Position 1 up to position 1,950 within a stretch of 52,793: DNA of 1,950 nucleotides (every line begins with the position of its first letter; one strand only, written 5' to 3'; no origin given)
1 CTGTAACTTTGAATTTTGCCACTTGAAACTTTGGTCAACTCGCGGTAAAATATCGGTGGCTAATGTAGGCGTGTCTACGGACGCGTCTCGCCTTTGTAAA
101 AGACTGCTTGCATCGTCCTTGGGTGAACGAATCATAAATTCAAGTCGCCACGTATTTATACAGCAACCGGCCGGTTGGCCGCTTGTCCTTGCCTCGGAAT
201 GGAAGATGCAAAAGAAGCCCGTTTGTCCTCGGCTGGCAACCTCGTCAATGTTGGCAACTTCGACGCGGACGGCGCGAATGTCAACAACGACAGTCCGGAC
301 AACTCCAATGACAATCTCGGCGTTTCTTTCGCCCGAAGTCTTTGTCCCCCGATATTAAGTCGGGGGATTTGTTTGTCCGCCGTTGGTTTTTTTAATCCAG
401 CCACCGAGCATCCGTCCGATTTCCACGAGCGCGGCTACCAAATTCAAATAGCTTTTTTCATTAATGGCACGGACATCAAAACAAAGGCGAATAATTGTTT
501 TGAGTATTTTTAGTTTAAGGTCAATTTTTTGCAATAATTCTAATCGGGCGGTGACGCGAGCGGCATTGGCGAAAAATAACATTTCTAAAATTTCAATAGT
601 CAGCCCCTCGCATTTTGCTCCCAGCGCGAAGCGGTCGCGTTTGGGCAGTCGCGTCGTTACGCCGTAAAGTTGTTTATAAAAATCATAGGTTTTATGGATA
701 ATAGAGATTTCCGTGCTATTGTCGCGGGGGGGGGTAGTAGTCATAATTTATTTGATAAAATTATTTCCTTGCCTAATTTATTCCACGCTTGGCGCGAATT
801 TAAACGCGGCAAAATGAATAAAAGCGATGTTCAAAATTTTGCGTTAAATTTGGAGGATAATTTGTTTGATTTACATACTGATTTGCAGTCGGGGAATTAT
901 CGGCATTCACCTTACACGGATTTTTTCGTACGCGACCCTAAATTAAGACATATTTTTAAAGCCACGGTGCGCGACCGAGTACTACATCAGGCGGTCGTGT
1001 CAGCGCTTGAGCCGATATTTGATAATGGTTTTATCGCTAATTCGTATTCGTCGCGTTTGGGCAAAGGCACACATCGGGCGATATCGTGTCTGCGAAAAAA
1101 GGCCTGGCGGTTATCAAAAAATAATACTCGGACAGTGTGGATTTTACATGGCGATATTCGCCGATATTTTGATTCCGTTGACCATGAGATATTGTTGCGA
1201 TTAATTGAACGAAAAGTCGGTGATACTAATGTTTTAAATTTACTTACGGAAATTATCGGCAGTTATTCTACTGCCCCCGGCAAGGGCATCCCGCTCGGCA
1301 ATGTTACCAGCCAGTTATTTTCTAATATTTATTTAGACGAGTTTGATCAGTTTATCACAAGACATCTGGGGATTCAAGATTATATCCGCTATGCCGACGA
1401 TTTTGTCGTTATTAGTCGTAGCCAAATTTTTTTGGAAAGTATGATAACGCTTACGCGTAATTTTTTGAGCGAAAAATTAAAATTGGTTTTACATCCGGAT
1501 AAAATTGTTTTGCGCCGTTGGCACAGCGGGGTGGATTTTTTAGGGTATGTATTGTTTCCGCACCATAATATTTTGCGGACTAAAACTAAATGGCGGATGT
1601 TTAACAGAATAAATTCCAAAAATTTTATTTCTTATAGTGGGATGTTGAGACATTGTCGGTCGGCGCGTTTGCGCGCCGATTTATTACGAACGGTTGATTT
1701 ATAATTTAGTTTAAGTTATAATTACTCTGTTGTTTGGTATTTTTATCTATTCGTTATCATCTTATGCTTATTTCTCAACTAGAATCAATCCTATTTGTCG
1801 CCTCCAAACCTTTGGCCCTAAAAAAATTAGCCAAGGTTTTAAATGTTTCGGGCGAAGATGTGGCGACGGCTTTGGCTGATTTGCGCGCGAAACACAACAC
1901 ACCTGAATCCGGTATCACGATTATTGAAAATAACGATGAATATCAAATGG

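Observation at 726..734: G9 homopolymer shared by the overlapping 5' coding ends of avd and the RT: candidate phase-variation switch for the DGR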

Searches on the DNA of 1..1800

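Call 71: search_rna_families(source=window, start=1, end=1800, threshold=evalue, max_evalue=1)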
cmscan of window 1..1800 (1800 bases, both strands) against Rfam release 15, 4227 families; matches with E-value up to 1: 1.
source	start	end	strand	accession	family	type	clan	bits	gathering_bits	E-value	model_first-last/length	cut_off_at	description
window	315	374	+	RF02837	anti-hemB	Gene; sRNA;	-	19.6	49.5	0.13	1-81/81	no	Burkholderia RNA 7 (anti-hemB)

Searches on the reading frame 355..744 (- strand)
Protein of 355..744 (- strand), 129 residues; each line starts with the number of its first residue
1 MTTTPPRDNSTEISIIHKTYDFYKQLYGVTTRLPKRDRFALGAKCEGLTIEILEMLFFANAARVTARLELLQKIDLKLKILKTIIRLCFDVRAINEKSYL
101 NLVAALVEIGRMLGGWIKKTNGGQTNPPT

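Call 7: search_protein_families(library=pfam, proteins=[window:358-744:-], max_evalue=0.01)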
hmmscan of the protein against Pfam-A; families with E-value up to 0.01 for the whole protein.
window:358-744:- (129 aa): 2 families
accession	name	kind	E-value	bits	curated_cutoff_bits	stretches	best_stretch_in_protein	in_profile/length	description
PF22296.2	bAvd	-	5.1e-18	66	40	1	15-119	3-106/107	bAvd-like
PF05635.17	23S_rRNA_IVP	-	0.00036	21.2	33.8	0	13-114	3-105/106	23S rRNA-intervening sequence protein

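Call 8: search_protein_families(library=ncbifam, proteins=[window:358-744:-], max_evalue=0.01)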
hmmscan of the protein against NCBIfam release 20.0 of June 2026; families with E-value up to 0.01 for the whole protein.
window:358-744:- (129 aa): 2 families
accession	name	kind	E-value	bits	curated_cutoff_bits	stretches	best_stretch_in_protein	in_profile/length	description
NF033474.1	DivGenRetAVD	equivalog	3.4e-25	88.4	80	1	14-118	2-104/104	diversity-generating retroelement protein Avd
TIGR02436.1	TIGR02436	subfamily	0.00091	19.4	24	0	81-120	68-108/109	four helix bundle protein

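Call 10: find_encoding_contigs(protein=window:355-744:-, flank=6000, max_places=10)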
Protein window:355-744:- (129 aa): no gene with exactly this product is on record in the collection.
